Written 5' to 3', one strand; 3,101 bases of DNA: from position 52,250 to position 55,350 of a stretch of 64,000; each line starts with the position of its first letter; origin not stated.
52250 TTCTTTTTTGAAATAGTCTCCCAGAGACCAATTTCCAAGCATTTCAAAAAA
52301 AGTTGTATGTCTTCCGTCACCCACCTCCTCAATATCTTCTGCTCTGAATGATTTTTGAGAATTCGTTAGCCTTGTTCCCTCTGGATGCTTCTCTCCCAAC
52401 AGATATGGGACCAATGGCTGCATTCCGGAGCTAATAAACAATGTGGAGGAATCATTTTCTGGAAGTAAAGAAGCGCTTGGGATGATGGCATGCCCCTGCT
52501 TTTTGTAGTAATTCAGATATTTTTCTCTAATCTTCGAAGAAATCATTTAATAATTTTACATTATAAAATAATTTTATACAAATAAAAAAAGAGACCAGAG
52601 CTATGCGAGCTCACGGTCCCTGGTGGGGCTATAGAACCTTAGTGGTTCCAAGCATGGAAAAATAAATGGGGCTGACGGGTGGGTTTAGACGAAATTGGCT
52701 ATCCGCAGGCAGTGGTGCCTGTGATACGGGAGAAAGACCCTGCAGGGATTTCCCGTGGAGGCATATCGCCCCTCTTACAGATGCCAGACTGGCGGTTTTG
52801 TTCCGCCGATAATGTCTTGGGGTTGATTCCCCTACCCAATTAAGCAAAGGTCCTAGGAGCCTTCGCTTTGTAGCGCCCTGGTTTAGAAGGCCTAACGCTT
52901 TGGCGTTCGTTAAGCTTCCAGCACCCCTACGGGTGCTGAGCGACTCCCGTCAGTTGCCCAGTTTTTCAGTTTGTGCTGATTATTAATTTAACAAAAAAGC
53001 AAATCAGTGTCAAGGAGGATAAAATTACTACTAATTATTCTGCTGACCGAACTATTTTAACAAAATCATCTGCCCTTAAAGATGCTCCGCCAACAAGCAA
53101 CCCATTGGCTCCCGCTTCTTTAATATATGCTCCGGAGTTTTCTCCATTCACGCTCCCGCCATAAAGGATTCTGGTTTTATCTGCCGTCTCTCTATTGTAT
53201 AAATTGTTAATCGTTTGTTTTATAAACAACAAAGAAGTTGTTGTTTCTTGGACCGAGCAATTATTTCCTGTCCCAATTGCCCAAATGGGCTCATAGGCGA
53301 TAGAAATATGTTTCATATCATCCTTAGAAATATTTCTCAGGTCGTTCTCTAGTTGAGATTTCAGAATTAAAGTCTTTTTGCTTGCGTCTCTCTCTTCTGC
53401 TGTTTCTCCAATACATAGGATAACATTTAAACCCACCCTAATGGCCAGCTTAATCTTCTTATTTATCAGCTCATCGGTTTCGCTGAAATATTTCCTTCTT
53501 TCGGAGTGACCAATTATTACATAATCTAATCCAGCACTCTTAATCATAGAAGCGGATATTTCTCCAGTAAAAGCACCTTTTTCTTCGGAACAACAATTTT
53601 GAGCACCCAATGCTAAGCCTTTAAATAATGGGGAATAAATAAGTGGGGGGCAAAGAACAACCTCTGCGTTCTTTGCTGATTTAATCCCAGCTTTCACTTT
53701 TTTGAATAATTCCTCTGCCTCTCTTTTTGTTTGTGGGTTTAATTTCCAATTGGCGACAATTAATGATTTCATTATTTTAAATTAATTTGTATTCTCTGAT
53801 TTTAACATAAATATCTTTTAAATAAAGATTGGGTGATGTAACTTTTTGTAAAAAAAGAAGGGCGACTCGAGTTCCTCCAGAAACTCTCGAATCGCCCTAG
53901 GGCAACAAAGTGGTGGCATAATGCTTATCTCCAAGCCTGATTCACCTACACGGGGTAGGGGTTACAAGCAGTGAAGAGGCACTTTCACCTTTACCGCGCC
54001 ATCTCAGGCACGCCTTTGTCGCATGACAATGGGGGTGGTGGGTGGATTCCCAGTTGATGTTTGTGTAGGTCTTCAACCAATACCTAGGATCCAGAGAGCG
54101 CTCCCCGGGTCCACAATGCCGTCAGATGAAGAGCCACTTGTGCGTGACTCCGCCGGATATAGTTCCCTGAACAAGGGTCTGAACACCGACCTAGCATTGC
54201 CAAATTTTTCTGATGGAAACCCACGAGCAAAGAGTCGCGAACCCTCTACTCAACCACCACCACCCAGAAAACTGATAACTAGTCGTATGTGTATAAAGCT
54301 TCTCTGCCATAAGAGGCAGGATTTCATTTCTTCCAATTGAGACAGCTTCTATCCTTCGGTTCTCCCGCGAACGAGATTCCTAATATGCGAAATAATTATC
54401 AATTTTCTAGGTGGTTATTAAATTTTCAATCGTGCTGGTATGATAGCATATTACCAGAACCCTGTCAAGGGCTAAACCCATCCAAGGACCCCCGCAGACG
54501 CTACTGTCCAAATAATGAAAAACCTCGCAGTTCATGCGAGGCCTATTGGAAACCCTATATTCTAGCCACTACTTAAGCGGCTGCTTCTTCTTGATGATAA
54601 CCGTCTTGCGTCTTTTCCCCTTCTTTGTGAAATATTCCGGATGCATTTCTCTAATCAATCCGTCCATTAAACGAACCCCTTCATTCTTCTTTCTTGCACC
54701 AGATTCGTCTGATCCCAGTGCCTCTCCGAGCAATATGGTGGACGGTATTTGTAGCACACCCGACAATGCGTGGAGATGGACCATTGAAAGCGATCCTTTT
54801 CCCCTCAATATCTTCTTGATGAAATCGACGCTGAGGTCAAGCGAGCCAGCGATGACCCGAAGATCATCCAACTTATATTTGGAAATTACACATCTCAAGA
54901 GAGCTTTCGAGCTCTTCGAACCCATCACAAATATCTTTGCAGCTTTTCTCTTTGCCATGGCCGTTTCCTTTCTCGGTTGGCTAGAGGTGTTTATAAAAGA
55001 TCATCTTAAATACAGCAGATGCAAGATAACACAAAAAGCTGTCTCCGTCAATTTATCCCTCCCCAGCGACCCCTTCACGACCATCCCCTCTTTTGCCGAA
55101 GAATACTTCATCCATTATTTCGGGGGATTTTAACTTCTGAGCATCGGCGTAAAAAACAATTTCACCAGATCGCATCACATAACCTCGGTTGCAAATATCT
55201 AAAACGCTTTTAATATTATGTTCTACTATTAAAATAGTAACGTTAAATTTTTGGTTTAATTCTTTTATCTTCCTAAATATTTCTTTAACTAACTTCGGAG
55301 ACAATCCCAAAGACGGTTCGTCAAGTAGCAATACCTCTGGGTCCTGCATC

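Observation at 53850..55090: G+C-enriched ~1.2-kb segment between livF and tpiA: small HTH gene plus a ~580-nt structured ORF-less RNA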

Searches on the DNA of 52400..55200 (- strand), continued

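Call 102: search_with_rna_model(model_id=R1, sources=[L120, L121, L122, L123, L124, L125, L126, L127, L128, L129, L130, L131, L132, L116, L117, L118, L119], max_evalue=1)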
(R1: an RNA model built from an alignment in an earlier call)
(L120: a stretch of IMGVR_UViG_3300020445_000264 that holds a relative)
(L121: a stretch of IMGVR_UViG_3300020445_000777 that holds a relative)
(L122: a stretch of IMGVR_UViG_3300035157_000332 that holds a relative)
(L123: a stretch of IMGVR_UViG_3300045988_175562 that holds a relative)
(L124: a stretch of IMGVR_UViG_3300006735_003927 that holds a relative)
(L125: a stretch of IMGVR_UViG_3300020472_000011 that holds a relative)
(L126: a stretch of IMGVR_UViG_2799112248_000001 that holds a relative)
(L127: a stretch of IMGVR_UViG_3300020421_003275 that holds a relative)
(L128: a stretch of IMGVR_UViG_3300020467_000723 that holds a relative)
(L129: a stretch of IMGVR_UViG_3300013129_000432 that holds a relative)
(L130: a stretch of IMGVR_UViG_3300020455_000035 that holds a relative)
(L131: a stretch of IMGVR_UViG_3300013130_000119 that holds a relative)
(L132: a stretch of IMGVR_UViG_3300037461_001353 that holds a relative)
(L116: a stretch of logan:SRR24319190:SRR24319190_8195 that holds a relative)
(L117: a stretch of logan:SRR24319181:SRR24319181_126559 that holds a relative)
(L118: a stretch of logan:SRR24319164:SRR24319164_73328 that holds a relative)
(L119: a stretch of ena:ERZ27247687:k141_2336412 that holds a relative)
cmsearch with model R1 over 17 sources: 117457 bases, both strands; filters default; matches with E-value up to 1: 0.
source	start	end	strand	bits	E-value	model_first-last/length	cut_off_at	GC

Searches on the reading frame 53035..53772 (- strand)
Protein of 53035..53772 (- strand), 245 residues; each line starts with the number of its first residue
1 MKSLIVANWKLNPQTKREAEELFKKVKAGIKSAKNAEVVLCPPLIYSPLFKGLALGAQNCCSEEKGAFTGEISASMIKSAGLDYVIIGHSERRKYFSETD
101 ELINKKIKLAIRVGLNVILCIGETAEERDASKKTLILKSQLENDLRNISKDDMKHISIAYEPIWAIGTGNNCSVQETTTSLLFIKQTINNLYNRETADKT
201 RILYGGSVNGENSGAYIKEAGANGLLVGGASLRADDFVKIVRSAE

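Call 10: search_protein_families(library=pfam, proteins=[window:53035-53772:-], max_evalue=1)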
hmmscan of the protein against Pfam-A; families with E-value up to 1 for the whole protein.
window:53035-53772:- (245 aa): 1 family
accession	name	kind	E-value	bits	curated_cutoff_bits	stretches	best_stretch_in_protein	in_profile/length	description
PF00121.24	TIM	-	3.2e-82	276.2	20.1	1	4-243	2-244/245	Triosephosphate isomerase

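Call 17: find_encoding_contigs(protein=window:53035-53772:-, flank=10000, max_places=10)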
Protein window:53035-53772:- (245 aa): 5 contigs read that carry it; 3 places shown.
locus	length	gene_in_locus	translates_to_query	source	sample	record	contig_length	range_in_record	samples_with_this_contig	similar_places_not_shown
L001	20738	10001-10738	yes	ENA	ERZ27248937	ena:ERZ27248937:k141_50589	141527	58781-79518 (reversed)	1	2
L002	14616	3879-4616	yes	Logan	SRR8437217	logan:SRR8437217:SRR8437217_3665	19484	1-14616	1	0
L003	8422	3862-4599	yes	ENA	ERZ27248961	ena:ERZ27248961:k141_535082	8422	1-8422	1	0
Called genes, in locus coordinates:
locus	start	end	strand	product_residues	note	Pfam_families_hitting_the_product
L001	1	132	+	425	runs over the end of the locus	PF00344:SecY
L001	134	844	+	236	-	PF13207:AAA_17 (weak), PF00406:ADK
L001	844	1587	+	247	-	PF00557:Peptidase_M24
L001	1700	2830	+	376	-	PF13433:Peripla_BP_5, PF13458:Peripla_BP_6, PF01094:ANF_receptor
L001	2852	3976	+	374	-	PF13433:Peripla_BP_5, PF13458:Peripla_BP_6, PF01094:ANF_receptor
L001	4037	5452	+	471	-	PF00587:tRNA-synt_2b, PF03129:HGTP_anticodon (weak), PF09180:ProRS-C_1 (weak)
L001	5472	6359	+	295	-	PF02653:BPD_transp_2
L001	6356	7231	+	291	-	PF02653:BPD_transp_2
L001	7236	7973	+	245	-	PF02463:SMC_N (weak), PF13555:AAA_29 (faint), PF00005:ABC_tran, PF13304:AAA_21 (weak), PF12399:BCA_ABC_TP_C (weak)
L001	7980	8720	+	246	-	PF00005:ABC_tran, PF02463:SMC_N (faint), PF13304:AAA_21 (faint)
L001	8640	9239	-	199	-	-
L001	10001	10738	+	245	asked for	PF00121:TIM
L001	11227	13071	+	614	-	PF01411:tRNA-synt_2c, PF07973:tRNA_SAD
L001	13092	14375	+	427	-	PF21110:GlxA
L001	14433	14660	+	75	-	PF01176:eIF-1a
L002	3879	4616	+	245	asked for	PF00121:TIM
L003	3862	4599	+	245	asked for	PF00121:TIM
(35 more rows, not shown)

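Call 20: find_related_loci(query=window:53035-53772:-, collection=genome_contigs, flank=10000)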
Query window:53035-53772:- (245 aa) in genome_contigs; peptide patterns used: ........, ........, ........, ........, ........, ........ (x = any residue, [..] = any of these).
214 stretches matched a pattern; 84 encode a relative of the query (tblastn E <= 1e-3); the best 80 are kept; 80 distinct loci.
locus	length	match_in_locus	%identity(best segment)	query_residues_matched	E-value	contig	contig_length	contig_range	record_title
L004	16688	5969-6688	60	1-245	5e-93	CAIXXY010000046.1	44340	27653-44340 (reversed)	Candidatus Staskawiczbacteria bacterium isolate AlinenSediments_bin-5022 genome assembly, contig: bin-5022:46/66, whole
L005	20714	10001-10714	57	1-245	4e-91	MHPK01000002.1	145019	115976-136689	MAG: Candidatus Staskawiczbacteria bacterium RIFOXYB1_FULL_38_37 rifoxyb1_full_scaffold_22, whole genome shotgun sequenc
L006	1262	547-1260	59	1-241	9e-98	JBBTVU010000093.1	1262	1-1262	MAG: Patescibacteria group bacterium isolate H43-bin138_1 H43_bin138_1_000000000093, whole genome shotgun sequence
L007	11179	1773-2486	57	1-245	9e-91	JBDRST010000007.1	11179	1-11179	MAG: bacterium isolate MEGAHIT-group-3.28 k141_233554, whole genome shotgun sequence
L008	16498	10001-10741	59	1-245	8e-91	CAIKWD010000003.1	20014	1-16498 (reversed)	Candidatus Staskawiczbacteria bacterium isolate MJ-time_bin-8344 genome assembly, contig: bin-8344:03/31, whole genome s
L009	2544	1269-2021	53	1-244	1e-91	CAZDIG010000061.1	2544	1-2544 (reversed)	MAG TPA_asm: uncultured Candidatus Saccharibacteria bacterium isolate binchicken_co387_66 genome assembly, contig: NODE_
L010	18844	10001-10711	55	1-245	7e-86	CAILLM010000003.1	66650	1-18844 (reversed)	Candidatus Staskawiczbacteria bacterium isolate AlinenLipids_bin-6305 genome assembly, contig: bin-6305:03/11, whole gen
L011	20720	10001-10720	56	1-245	9e-86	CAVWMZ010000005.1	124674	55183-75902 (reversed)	MAG: Candidatus Staskawiczbacteria bacterium isolate MFD01223.bin.2.87 genome assembly, contig: contig_24923, whole geno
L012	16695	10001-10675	56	1-244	6e-86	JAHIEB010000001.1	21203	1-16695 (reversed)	MAG: Patescibacteria group bacterium isolate KR11_0.1_MetaG.mb.105 KR11_0.1_MetaG.mb.105_k141_9398, whole genome shotgun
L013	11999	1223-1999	55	1-245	9e-85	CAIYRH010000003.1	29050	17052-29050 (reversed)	Candidatus Staskawiczbacteria bacterium isolate AlinenLipids_bin-9095 genome assembly, contig: bin-9095:03/18, whole gen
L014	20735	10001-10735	56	1-245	2e-81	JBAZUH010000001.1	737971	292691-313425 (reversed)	MAG: Candidatus Staskawiczbacteria bacterium isolate SO_2017_GW1_222 NODE_53_length_737971_cov_21.817232_OW334_2017, who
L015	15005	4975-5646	49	1-244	3e-68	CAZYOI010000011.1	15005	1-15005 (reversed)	MAG TPA_asm: uncultured Candidatus Saccharibacteria bacterium isolate SRP141376_co1_120 genome assembly, contig: NODE_78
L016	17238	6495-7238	45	2-244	7e-66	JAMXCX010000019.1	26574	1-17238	MAG: Candidatus Omnitrophota bacterium isolate MohnsGC05_bin006 NODE_19_length_26574_cov_19.578594, whole genome shotgun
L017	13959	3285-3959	47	3-241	1e-65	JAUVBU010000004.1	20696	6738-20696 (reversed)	MAG: bacterium isolate CSMAG_253 CSMAG_253_k127_13247580_length_20696_cov_16.3587, whole genome shotgun sequence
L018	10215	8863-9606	47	2-244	2e-62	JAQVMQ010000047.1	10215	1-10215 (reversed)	MAG: Candidatus Omnitrophota bacterium isolate STF1_137 NODE_20993_length_10215_cov_4.842684_Sandtown_F1, whole genome s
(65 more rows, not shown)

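Call 24: find_homologous_proteins(query=window:53035-53772:-, max_evalue=1e-40)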
Query window:53035-53772:- (245 aa): 6913 proteins with E <= 1e-40 among 8000 candidates; the best 120 are listed.
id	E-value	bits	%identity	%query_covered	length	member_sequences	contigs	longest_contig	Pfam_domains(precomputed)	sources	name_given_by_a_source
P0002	6.5e-155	531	100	100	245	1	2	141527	PF00121.25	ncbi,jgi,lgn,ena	-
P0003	1.6e-125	435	79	100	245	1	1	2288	PF00121.25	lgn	-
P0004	2.6e-125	434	80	100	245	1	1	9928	PF00121.25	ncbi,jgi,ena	-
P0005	7.2e-123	426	78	100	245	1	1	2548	PF00121.25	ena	-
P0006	1.4e-121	422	77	100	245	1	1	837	PF00121.25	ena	-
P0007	2.3e-121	422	76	100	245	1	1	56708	PF00121.25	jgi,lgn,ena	-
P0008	3.3e-107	375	71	100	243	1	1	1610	PF00121.25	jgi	jgi:triosephosphate isomerase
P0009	3.4e-107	375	71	100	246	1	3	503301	PF00121.25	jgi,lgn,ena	-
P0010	8.1e-106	371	68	100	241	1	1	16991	PF00121.25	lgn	-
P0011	1.2e-105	370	67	100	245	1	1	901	PF00121.25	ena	-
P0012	2.5e-105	369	68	100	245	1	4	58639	PF00121.25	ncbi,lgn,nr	ncbi:triose-phosphate isomerase [Patescibacteria group bacterium]|nr:triose-phosphate isomerase [Pat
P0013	2.6e-105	369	66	100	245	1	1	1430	PF00121.25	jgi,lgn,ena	-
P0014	2.8e-105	369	69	100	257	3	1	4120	PF00121.25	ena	-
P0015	9.3e-105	367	68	99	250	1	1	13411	PF00121.25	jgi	-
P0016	9.3e-104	364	66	100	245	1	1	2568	PF00121.25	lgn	-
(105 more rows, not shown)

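Call 25: find_encoding_contigs(protein=P0004, flank=6000, max_places=2)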
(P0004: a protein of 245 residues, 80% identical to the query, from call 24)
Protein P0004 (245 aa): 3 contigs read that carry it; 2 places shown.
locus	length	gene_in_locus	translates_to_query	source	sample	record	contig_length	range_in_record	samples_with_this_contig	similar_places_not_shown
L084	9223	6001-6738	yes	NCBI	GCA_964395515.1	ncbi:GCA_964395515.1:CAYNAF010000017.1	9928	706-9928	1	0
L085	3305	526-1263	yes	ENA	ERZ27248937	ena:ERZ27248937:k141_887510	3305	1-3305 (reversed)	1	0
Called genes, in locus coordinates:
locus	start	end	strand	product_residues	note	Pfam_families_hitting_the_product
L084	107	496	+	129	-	PF00410:Ribosomal_S8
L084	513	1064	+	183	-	PF00347:Ribosomal_L6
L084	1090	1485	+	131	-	PF00861:Ribosomal_L18p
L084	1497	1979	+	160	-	PF00333:Ribosomal_S5, PF03719:Ribosomal_S5_C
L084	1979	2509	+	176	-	PF00828:Ribosomal_L27A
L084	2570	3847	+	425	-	PF00344:SecY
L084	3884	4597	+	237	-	PF00406:ADK, PF13207:AAA_17 (weak)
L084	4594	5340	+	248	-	PF00557:Peptidase_M24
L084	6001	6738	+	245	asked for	PF00121:TIM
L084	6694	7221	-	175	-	-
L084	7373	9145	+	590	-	PF01411:tRNA-synt_2c, PF07973:tRNA_SAD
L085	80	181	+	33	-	-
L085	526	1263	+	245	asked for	PF00121:TIM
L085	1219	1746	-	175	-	-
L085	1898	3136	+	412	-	PF01411:tRNA-synt_2c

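Call 26: find_encoding_contigs(protein=P0007, flank=6000, max_places=2)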
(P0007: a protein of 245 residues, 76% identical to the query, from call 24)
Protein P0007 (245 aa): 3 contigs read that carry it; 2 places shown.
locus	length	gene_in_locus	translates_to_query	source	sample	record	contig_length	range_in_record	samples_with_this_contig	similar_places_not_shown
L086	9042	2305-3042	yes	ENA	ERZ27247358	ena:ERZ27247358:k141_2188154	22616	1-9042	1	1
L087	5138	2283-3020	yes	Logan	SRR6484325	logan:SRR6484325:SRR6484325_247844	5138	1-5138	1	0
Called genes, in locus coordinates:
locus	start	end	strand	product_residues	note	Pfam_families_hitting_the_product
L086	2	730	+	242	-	?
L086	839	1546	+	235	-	PF00406:ADK, PF13207:AAA_17 (weak)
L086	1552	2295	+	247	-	PF00557:Peptidase_M24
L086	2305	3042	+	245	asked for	PF00121:TIM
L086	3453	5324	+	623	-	PF01411:tRNA-synt_2c, PF07973:tRNA_SAD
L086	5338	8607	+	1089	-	PF13229:Beta_helix (weak)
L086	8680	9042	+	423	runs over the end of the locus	PF21110:GlxA (weak)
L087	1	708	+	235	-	?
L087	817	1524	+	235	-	PF00406:ADK, PF13207:AAA_17 (weak)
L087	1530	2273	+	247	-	PF00557:Peptidase_M24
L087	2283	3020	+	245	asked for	PF00121:TIM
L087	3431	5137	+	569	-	?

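Call 27: find_encoding_contigs(protein=P0009, flank=6000, max_places=2)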
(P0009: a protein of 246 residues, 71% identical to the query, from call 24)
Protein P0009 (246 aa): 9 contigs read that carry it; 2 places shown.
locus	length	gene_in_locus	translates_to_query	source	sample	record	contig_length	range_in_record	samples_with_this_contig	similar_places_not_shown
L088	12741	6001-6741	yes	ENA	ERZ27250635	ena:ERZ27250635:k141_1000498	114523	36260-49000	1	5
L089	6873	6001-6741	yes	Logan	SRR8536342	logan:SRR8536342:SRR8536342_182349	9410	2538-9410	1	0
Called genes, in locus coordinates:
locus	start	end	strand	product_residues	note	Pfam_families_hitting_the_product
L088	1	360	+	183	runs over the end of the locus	PF00347:Ribosomal_L6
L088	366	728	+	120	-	PF00861:Ribosomal_L18p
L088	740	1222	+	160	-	PF00333:Ribosomal_S5, PF03719:Ribosomal_S5_C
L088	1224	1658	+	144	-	PF00828:Ribosomal_L27A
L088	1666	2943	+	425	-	PF00344:SecY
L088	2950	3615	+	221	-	PF13238:AAA_18, PF00406:ADK, PF13207:AAA_17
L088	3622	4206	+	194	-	PF13238:AAA_18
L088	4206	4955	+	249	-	PF00557:Peptidase_M24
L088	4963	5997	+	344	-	PF01087:GalP_UDP_transf, PF11969:DcpS_C (faint), PF01230:HIT (faint), PF16285:DUF4931_N (weak), PF16268:DUF4921, PF02744:GalP_UDP_tr_C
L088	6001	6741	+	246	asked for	PF00121:TIM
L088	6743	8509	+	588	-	PF01411:tRNA-synt_2c, PF07973:tRNA_SAD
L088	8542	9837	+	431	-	-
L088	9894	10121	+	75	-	PF01176:eIF-1a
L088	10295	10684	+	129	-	PF00416:Ribosomal_S13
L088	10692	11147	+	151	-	PF00411:Ribosomal_S11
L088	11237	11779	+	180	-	PF00163:Ribosomal_S4, PF01479:S4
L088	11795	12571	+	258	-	PF01193:RNA_pol_L, PF01000:RNA_pol_A_bac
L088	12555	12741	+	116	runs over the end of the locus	PF01196:Ribosomal_L17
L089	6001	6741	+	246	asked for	PF00121:TIM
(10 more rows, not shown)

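Call 37: find_encoding_contigs(protein=P0003, flank=3000, max_places=3)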
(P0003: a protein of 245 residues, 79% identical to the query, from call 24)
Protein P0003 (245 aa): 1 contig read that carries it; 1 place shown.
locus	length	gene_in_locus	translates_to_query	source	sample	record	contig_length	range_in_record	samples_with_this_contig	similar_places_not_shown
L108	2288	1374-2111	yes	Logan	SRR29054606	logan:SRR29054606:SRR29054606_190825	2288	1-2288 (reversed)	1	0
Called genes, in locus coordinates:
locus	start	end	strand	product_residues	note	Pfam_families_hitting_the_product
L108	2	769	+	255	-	?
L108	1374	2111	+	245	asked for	PF00121:TIM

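Call 38: find_encoding_contigs(protein=P0005, flank=3000, max_places=3)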
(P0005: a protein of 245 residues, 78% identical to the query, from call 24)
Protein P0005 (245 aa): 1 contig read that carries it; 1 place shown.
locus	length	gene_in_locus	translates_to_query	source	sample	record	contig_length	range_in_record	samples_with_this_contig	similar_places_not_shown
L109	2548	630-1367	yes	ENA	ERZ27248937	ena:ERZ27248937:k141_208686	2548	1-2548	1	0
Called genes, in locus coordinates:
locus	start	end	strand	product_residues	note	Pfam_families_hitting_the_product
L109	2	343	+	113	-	?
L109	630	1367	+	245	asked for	PF00121:TIM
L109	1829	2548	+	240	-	?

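Call 73: find_encoding_contigs(protein=P0014, flank=3000, max_places=2)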
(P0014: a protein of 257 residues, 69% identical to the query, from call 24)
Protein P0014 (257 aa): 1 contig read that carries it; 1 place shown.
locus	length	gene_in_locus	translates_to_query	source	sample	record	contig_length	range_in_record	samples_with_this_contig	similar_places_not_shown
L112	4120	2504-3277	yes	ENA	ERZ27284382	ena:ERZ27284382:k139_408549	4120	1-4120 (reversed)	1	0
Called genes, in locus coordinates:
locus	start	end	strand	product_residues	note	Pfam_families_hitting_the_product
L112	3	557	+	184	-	?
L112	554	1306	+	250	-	PF00557:Peptidase_M24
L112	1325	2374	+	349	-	PF01087:GalP_UDP_transf, PF11969:DcpS_C (faint), PF16268:DUF4921, PF01230:HIT (faint), PF16285:DUF4931_N (weak), PF02744:GalP_UDP_tr_C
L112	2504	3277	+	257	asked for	PF00121:TIM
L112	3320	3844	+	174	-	PF04308:RNaseH_like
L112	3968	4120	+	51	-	?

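Call 74: find_encoding_contigs(protein=P0010, flank=3000, max_places=2)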
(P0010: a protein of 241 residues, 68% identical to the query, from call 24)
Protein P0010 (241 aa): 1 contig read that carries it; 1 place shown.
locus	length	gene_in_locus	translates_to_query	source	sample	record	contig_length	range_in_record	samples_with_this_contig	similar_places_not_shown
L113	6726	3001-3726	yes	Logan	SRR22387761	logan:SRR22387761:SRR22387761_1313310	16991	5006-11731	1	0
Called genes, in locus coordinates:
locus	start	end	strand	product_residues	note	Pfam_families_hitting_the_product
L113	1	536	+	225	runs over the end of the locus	PF00406:ADK, PF13671:AAA_33 (weak), PF13207:AAA_17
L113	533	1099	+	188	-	PF13238:AAA_18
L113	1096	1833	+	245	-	PF00557:Peptidase_M24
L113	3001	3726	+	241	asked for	PF00121:TIM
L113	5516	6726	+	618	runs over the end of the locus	PF01411:tRNA-synt_2c, PF07973:tRNA_SAD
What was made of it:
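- L084 (TIM 80% identical), L108 (79%) and L113 (68%) (calls 25, 37, 74).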

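Call 75: find_encoding_contigs(protein=P0012, flank=3000, max_places=2)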
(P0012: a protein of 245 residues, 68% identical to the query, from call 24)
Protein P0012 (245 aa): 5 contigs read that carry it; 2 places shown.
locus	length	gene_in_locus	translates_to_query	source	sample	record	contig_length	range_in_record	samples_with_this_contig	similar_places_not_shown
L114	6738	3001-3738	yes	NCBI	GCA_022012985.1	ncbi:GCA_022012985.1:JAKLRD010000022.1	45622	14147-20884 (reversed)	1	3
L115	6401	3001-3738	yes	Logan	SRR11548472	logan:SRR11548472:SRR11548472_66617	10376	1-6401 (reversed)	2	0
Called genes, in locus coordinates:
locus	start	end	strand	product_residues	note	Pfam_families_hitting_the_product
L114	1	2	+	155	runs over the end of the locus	PF00828:Ribosomal_L27A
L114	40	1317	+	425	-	PF00344:SecY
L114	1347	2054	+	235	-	PF00406:ADK, PF13207:AAA_17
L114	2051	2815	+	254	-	PF00557:Peptidase_M24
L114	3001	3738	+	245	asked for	PF00121:TIM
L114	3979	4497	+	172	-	PF04308:RNaseH_like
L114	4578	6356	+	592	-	PF01411:tRNA-synt_2c, PF07973:tRNA_SAD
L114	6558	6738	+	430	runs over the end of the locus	-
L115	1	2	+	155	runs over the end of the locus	PF00828:Ribosomal_L27A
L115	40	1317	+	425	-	PF00344:SecY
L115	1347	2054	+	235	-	PF00406:ADK, PF13207:AAA_17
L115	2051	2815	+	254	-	PF00557:Peptidase_M24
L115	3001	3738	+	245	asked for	PF00121:TIM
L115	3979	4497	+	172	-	PF04308:RNaseH_like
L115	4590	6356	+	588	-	PF01411:tRNA-synt_2c, PF07973:tRNA_SAD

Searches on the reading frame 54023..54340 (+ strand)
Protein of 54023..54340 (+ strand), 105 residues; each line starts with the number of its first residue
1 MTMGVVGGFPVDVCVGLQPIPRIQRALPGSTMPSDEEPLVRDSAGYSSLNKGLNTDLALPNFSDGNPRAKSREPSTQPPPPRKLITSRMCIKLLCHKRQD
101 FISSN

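Call 10: search_protein_families(library=pfam, proteins=[window:54023-54340:+], max_evalue=1)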
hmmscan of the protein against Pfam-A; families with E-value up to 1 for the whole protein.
window:54023-54340:+ (105 aa): 0 families

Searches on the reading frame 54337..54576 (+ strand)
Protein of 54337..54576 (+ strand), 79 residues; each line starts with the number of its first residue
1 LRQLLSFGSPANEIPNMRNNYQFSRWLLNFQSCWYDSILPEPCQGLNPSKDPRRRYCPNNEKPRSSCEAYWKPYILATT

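Call 10: search_protein_families(library=pfam, proteins=[window:54337-54576:+], max_evalue=1)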
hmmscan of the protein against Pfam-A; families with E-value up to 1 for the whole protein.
window:54337-54576:+ (79 aa): 1 family
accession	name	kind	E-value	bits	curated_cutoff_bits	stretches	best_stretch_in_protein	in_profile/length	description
PF03034.20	PSS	-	0.086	12.9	25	1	21-39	103-121/273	Phosphatidyl serine synthase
